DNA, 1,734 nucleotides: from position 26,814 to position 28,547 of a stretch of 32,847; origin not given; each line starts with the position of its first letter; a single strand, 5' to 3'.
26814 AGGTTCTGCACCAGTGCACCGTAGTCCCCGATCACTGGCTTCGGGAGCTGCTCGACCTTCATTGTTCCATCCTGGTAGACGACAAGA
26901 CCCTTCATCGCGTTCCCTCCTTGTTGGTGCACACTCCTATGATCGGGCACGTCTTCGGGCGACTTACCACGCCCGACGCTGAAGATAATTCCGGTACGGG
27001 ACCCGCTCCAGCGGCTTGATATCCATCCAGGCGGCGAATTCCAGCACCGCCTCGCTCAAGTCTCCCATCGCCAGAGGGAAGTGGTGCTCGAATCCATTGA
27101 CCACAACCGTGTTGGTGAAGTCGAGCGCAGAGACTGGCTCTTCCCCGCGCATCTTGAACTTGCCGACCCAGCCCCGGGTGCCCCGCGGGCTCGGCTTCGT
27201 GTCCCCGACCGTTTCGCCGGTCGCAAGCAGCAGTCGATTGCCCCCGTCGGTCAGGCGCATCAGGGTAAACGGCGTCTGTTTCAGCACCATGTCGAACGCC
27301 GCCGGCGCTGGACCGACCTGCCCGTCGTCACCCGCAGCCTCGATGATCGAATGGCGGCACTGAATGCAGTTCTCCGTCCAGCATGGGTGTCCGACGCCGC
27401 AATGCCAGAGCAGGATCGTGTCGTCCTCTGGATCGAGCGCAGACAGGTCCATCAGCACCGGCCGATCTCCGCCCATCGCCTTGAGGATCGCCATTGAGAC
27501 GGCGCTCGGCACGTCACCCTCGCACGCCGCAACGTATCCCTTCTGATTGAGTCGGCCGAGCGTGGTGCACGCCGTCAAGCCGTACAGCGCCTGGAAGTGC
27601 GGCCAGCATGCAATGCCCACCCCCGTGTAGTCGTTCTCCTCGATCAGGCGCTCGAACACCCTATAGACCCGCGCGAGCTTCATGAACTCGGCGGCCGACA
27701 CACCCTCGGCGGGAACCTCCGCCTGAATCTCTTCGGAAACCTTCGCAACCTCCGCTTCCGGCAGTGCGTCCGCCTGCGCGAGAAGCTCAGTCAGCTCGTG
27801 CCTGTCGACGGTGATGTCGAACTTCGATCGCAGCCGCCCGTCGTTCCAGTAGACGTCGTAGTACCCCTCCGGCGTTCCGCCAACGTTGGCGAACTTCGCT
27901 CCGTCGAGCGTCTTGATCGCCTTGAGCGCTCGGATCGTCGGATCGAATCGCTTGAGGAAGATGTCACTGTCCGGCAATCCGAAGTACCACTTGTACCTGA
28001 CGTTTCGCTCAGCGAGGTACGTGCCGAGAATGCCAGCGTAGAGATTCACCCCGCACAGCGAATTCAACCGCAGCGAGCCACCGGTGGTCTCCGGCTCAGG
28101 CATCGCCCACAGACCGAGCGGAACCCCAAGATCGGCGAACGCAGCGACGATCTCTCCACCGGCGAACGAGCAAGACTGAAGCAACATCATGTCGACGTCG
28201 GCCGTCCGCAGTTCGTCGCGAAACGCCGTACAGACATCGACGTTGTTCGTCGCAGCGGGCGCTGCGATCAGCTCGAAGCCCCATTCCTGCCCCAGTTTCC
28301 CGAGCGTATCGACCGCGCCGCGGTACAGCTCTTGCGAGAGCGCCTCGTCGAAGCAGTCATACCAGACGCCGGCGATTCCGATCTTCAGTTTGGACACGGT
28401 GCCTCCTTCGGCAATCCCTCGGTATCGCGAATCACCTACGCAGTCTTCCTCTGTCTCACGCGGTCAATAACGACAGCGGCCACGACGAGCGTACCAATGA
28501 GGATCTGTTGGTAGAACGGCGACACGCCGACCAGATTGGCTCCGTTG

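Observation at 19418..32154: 14-gene minus-strand operon with an unfamiliar enzyme combination: candidate undescribed sugar/polyol catabolic pathway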

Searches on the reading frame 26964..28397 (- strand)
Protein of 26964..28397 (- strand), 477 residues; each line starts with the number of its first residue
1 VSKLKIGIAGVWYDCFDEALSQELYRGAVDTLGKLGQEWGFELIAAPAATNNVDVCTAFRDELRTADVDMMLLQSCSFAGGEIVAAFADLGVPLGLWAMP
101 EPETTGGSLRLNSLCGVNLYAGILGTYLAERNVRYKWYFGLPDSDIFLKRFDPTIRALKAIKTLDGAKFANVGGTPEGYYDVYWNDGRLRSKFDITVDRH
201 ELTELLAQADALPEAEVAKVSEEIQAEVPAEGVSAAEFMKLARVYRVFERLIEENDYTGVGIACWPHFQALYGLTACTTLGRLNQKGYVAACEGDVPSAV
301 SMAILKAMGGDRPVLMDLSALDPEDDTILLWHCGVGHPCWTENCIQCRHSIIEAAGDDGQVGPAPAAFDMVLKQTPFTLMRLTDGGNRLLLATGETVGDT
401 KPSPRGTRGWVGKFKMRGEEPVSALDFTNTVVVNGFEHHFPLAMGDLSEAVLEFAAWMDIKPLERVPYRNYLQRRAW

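Call 4: search_protein_families(library=pfam, proteins=[window:26964-28397:-])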
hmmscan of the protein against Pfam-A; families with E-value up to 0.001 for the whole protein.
window:26964-28397:- (477 aa): 2 families
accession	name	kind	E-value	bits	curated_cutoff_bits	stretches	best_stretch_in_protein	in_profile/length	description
PF24856.1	AraA_central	-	8.8e-06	26.7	24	1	191-309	24-146/148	L-arabinose isomerase central domain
PF02952.23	Fucose_iso_C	-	2.7e-05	24.3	29.3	1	366-461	41-138/143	L-fucose isomerase, C-terminal domain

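Call 6: search_protein_families(library=ncbifam, max_evalue=0.01, proteins=[window:26964-28397:-])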
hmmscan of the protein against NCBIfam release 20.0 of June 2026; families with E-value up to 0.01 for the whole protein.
window:26964-28397:- (477 aa): 2 families
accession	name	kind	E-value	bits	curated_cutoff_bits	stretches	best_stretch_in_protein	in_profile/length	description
NF048012.1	SlpQosIsomSftI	equivalog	8.1e-50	169.8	700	1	51-461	45-439/443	sulfoquinovose isomerase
NF002795.0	PRK02929.1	equivalog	1.5e-05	23.9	622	1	191-312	200-325/499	L-arabinose isomerase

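Call 8: find_homologous_proteins(query=window:26964-28397:-)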
Query window:26964-28397:- (477 aa): 118 proteins with E <= 0.001 among 8000 candidates.
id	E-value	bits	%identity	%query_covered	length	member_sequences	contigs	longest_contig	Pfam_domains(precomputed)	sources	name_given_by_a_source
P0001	0.0e+0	1111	100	100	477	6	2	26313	PF02952.24,PF24856.2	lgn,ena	-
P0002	5.8e-287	970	84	100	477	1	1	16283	-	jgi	jgi:L-fucose isomerase-like protein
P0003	3.6e-283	958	83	100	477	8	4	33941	PF02952.24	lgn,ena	-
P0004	3.5e-282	955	84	100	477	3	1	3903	-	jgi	jgi:L-fucose isomerase-like protein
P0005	1.1e-280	950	83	100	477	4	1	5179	-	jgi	-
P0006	3.3e-278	942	82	100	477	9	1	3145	PF02952.24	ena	-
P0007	2.7e-276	935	82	100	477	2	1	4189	-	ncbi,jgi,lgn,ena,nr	ncbi:hypothetical protein KKG90_10910 [Candidatus Bipolaricaulota bacterium]|nr:hypothetical protein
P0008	7.5e-273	924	82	100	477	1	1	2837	PF24856.2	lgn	-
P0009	6.5e-272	921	81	100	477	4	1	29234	PF02952.24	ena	-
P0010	8.9e-271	917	79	100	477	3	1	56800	-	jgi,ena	-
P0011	1.3e-269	913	80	100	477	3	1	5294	-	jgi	-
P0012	6.4e-266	901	79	100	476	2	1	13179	-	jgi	-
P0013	2.1e-264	896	79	100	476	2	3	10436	-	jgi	-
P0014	1.8e-259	880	77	100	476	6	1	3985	-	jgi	-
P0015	6.8e-256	868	75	100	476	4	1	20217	-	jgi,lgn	-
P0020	3.7e-250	849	74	100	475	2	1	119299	-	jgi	-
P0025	2.7e-211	721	65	100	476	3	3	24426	PF02952.24,PF24856.2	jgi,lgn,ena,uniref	uniref:L-arabinose isomerase central domain-containing protein n=1 Tax=Candidatus Methanosuratincola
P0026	5.6e-120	420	42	99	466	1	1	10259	-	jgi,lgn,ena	-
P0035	3.3e-85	305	34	99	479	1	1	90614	-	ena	-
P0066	1.2e-75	273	33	99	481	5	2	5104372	-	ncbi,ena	-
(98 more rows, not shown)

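Call 10: find_encoding_contigs(protein=P0020, flank=10000, max_places=2)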
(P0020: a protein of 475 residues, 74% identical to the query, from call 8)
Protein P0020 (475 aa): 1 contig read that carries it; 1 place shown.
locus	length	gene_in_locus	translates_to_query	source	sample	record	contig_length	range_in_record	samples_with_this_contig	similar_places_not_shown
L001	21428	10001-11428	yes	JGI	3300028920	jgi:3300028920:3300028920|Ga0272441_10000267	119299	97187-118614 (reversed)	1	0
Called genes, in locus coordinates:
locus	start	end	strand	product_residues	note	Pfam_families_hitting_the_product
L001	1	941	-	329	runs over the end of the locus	PF00389:2-Hacid_dh, PF02826:2-Hacid_dh_C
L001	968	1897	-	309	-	PF00701:DHDPS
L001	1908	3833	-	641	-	PF02730:AFOR_N, PF01314:AFOR_C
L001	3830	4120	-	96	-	PF12797:Fer4_2 (faint)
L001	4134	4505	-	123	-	PF00903:Glyoxalase, PF13669:Glyoxalase_4, PF18029:Glyoxalase_6 (weak)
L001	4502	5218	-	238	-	PF04199:Cyclase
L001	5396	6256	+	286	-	PF00392:GntR, PF13545:HTH_Crp_2 (weak), PF12802:MarR_2 (faint), PF07702:UTRA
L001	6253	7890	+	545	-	PF00005:ABC_tran, PF02463:SMC_N (faint), PF13304:AAA_21 (faint), PF00005:ABC_tran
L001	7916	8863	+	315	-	PF00532:Peripla_BP_1 (faint), PF13407:Peripla_BP_4, PF13458:Peripla_BP_6 (weak)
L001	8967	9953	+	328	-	PF02653:BPD_transp_2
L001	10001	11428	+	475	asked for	-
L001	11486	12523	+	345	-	PF08240:ADH_N, PF13602:ADH_zinc_N_2 (faint), PF16912:Glu_dehyd_C, PF00107:ADH_zinc_N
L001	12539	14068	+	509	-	PF00370:FGGY_N, PF02782:FGGY_C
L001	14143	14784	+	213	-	-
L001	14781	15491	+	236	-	-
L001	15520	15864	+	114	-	PF02627:CMD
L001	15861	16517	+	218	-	PF00923:TAL_FSA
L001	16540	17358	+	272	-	PF00248:Aldo_ket_red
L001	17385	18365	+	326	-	-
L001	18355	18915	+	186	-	PF06560:GPI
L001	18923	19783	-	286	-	PF00392:GntR, PF07702:UTRA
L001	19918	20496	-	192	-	-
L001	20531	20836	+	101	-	-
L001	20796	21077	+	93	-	PF02852:Pyr_redox_dim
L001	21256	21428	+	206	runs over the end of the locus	PF00801:PKD (weak), PF18911:PKD_4, PF22352:K319L-like_PKD (faint), PF18911:PKD_4, PF00801:PKD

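Call 11: find_encoding_contigs(protein=P0025, flank=10000, max_places=2)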
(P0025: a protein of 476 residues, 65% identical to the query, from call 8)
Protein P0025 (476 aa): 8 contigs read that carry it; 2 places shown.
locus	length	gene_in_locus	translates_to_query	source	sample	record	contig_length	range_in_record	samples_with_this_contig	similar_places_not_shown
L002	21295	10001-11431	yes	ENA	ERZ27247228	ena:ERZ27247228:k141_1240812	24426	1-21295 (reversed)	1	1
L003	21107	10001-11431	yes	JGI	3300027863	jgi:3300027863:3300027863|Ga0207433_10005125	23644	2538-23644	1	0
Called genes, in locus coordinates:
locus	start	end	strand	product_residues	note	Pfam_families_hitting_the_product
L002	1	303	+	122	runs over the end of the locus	PF00903:Glyoxalase, PF13669:Glyoxalase_4, PF18029:Glyoxalase_6 (weak)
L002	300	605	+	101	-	PF12838:Fer4_7 (faint)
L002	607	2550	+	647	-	PF02730:AFOR_N, PF01314:AFOR_C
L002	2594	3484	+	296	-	PF00701:DHDPS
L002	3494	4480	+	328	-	PF00389:2-Hacid_dh, PF02826:2-Hacid_dh_C, PF03446:NAD_binding_2 (weak)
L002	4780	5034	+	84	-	-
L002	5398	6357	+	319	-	PF00392:GntR, PF13545:HTH_Crp_2 (weak), PF12802:MarR_2 (weak), PF07702:UTRA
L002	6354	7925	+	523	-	PF02463:SMC_N (faint), PF00005:ABC_tran, PF13304:AAA_21 (faint), PF00005:ABC_tran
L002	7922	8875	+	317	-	PF00532:Peripla_BP_1 (weak), PF13407:Peripla_BP_4, PF13458:Peripla_BP_6 (weak), PF13377:Peripla_BP_3 (weak)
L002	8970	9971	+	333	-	PF02653:BPD_transp_2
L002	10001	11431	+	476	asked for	PF24856:AraA_central (weak), PF02952:Fucose_iso_C (faint)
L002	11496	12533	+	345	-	PF08240:ADH_N, PF16912:Glu_dehyd_C, PF00107:ADH_zinc_N, PF13602:ADH_zinc_N_2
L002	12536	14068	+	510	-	PF00370:FGGY_N, PF02782:FGGY_C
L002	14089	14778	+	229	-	PF01791:DeoC (weak)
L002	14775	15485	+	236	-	PF01791:DeoC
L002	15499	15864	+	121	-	PF02627:CMD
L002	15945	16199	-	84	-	-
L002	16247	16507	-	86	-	PF00872:Transposase_mut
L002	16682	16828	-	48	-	-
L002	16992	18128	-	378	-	PF17803:Cadherin_4, PF17892:Cadherin_5, PF17963:Big_9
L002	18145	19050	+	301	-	PF01609:DDE_Tnp_1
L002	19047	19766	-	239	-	-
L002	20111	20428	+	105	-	-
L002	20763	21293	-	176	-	?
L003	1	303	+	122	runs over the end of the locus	PF00903:Glyoxalase, PF13669:Glyoxalase_4, PF18029:Glyoxalase_6 (weak)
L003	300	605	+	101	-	PF12838:Fer4_7 (faint)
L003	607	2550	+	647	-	PF02730:AFOR_N, PF01314:AFOR_C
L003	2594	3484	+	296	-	PF00701:DHDPS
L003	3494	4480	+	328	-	PF00389:2-Hacid_dh, PF02826:2-Hacid_dh_C, PF03446:NAD_binding_2 (weak)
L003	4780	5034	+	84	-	-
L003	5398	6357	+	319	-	PF00392:GntR, PF13545:HTH_Crp_2 (weak), PF12802:MarR_2 (weak), PF07702:UTRA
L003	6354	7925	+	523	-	PF02463:SMC_N (faint), PF00005:ABC_tran, PF13304:AAA_21 (faint), PF00005:ABC_tran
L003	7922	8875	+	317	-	PF00532:Peripla_BP_1 (weak), PF13407:Peripla_BP_4, PF13458:Peripla_BP_6 (weak), PF13377:Peripla_BP_3 (weak)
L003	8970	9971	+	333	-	PF02653:BPD_transp_2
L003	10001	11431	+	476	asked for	PF24856:AraA_central (weak), PF02952:Fucose_iso_C (faint)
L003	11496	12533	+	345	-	PF08240:ADH_N, PF16912:Glu_dehyd_C, PF00107:ADH_zinc_N, PF13602:ADH_zinc_N_2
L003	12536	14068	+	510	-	PF00370:FGGY_N, PF02782:FGGY_C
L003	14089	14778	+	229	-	PF01791:DeoC (weak)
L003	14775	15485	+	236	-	PF01791:DeoC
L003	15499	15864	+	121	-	PF02627:CMD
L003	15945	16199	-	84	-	-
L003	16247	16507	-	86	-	PF00872:Transposase_mut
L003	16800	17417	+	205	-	-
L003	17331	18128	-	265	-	-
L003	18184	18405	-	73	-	-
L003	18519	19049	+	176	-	PF01609:DDE_Tnp_1 (weak)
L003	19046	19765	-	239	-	-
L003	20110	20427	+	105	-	-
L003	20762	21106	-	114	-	?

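Call 12: find_encoding_contigs(protein=P0026, flank=10000, max_places=2)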
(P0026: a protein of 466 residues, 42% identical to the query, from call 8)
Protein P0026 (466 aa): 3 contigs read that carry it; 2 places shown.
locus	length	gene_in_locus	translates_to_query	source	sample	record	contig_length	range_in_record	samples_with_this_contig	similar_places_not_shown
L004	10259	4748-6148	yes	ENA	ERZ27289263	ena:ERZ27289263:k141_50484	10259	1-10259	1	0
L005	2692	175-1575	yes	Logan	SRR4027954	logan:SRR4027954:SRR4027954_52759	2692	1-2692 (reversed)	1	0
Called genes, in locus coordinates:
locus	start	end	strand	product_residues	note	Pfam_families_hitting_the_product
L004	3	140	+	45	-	?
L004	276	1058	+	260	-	PF01047:MarR (faint), PF00392:GntR, PF13730:HTH_36 (faint), PF07702:UTRA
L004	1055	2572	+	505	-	PF00005:ABC_tran, PF13304:AAA_21 (faint), PF00005:ABC_tran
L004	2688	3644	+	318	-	PF00532:Peripla_BP_1, PF13407:Peripla_BP_4, PF13458:Peripla_BP_6 (faint)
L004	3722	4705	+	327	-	PF02653:BPD_transp_2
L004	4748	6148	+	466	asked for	-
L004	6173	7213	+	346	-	PF08240:ADH_N, PF00107:ADH_zinc_N, PF13602:ADH_zinc_N_2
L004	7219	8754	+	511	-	PF00370:FGGY_N, PF02782:FGGY_C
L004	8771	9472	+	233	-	PF01791:DeoC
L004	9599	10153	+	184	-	-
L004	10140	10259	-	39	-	?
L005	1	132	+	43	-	?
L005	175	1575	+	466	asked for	-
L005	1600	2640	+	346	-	PF08240:ADH_N, PF00107:ADH_zinc_N, PF13602:ADH_zinc_N_2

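Call 13: find_encoding_contigs(protein=P0066, flank=10000, max_places=2)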
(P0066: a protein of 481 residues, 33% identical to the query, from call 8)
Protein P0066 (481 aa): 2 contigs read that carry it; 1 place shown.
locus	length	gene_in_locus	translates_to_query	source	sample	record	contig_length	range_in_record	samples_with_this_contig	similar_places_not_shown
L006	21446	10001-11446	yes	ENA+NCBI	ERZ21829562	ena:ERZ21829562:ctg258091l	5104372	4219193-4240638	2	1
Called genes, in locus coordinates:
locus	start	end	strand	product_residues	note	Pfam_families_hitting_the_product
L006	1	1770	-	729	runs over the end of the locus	PF13555:AAA_29 (faint), PF00005:ABC_tran, PF02463:SMC_N (faint), PF13401:AAA_22 (faint), PF13304:AAA_21 (weak), PF08352:oligo_HPY, PF00005:ABC_tran, PF08352:oligo_HPY, +2 more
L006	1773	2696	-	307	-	PF00528:BPD_transp_1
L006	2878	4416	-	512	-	PF00496:SBP_bac_5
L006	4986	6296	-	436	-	PF00496:SBP_bac_5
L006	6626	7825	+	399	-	PF00108:Thiolase_N, PF22691:Thiolase_C_1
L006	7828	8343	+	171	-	PF12172:zf-ChsH2 (weak), PF01796:OB_ChsH2_C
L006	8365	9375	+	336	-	PF02733:Dak1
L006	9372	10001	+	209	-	PF02734:Dak2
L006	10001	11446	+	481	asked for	-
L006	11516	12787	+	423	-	PF01547:SBP_bac_1 (weak), PF13416:SBP_bac_8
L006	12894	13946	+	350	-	PF00005:ABC_tran, PF13304:AAA_21 (faint), PF08402:TOBE_2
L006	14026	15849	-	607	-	PF00664:ABC_membrane, PF00005:ABC_tran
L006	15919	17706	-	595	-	PF00664:ABC_membrane, PF00005:ABC_tran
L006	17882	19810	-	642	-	PF07944:Beta-AFase-like_GH127_cat, PF20736:Glyco_hydro127M, PF20737:Glyco_hydro127C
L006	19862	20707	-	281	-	PF00528:BPD_transp_1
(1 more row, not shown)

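Call 14: find_encoding_contigs(protein=P0035, flank=10000, max_places=2)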
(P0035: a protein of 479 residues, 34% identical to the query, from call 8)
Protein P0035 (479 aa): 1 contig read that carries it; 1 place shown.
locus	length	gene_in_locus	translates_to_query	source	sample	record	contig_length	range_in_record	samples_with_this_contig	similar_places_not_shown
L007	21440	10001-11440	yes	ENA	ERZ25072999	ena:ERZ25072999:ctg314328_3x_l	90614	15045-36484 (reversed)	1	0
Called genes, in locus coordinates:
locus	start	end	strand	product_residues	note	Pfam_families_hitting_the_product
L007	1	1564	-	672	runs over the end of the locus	PF01966:HD (weak), PF24391:HD-CE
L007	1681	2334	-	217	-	PF01656:CbiA, PF10609:ParA, PF13614:AAA_31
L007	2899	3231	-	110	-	-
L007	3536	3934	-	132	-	-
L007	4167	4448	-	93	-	-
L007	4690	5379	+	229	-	PF00392:GntR, PF07729:FCD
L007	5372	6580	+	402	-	PF00108:Thiolase_N, PF22691:Thiolase_C_1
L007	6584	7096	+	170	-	PF12172:zf-ChsH2 (weak), PF01796:OB_ChsH2_C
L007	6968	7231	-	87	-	-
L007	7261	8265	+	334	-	PF02733:Dak1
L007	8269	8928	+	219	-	PF02734:Dak2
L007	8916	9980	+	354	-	PF01070:FMN_dh, PF05690:ThiG (faint), PF00478:IMPDH (weak), PF01645:Glu_synthase (weak)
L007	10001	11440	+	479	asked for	-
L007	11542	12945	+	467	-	PF13416:SBP_bac_8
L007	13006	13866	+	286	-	PF00528:BPD_transp_1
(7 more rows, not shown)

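Call 15: search_solved_structures(query=window:26964-28397:-, max_evalue=0.01)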
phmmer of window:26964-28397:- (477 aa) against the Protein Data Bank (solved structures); distinct sequences matched with E-value up to 0.01: 0.

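Call 23: find_related_loci(query=A2, collection=genome_contigs, flank=10000)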
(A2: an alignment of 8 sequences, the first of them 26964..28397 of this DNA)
Query A2 (477 aa) in genome_contigs; peptide patterns used: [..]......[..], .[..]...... (x = any residue, [..] = any of these).
67 stretches matched a pattern; 6 encode a relative of the query (tblastn E <= 1e-3); 6 distinct loci.
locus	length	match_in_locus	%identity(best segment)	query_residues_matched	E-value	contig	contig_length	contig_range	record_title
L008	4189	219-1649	82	1-477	0e+0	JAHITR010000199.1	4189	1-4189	MAG: Candidatus Bipolaricaulota bacterium isolate MM_PC_MetaG.mb.220 MM_PC_MetaG.mb.220_k141_1352626, whole genome shotg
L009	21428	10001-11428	75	1-477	0e+0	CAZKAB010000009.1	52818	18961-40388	MAG TPA_asm: uncultured Thermotogae bacterium isolate binchicken_co129_685 genome assembly, contig: NODE_1455_length_528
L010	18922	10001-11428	74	1-477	0e+0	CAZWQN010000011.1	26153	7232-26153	MAG TPA_asm: uncultured Thermotogae bacterium isolate SRP098346_co1_422 genome assembly, contig: NODE_1467_length_26153_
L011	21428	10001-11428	74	1-477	0e+0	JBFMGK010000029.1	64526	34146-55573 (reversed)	MAG: Candidatus Bipolaricaulota bacterium isolate MAG295 MAG295_29, whole genome shotgun sequence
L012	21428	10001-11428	74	1-477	0e+0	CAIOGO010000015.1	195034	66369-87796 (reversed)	uncultured bacterium isolate A14_bin-2913 genome assembly, contig: bin-2913:15/22, whole genome shotgun sequence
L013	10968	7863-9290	75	1-477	0e+0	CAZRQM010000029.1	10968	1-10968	MAG TPA_asm: uncultured Thermotogae bacterium isolate SRP178699_co1_617 genome assembly, contig: NODE_8158_length_10968_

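Call 72: predict_structure(alignment_id=A1)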
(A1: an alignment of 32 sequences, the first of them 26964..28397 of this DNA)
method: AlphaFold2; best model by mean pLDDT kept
length: 477 residues; sequences in the alignment: 32
mean_pLDDT: 93.7   pTM: 0.93
mean pLDDT of the five models: 93.7, 93.5, 92.6, 91.6, 88.1
residues with pLDDT >= 90: 407; 70-90: 60; 50-70: 9; < 50: 1
segments of 3 or more residues with pLDDT < 50: none
pLDDT, mean of each block of 10 residues (from residue 1): 92 95 98 97 98 96 97 95 94 97 83 97 96 96 98 98 96 79 81 95 93 96 94 93 96 97 87 90 95 94 96 94 96 91 93 85 92 97 91 96 95 94 97 92 97 97 95 79
secondary structure, 60 per line:
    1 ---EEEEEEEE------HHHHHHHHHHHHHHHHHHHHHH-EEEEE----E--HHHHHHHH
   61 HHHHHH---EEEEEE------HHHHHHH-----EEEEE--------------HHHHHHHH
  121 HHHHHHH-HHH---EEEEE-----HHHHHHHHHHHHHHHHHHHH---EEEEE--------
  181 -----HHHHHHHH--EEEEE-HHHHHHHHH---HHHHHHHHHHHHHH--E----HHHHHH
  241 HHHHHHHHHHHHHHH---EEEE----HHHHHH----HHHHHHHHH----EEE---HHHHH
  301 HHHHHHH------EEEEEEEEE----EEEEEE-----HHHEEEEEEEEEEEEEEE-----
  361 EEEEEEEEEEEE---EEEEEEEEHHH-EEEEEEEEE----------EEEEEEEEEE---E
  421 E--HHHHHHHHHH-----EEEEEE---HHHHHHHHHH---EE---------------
elements in order: E4-11 H18-39 E41-45 H53-66 E70-75 H82-88 E94-98 H113-127 E135-139 H145-164 E168-172 H186-193 E196-200 H202-210 H214-227 H235-255 E259-262 H267-272 H277-285 E290-292 H296-307 E314-322 E327-332 E341-355 E361-372 E376-383 E388-396 E407-416 H424-433 E439-444 H448-457
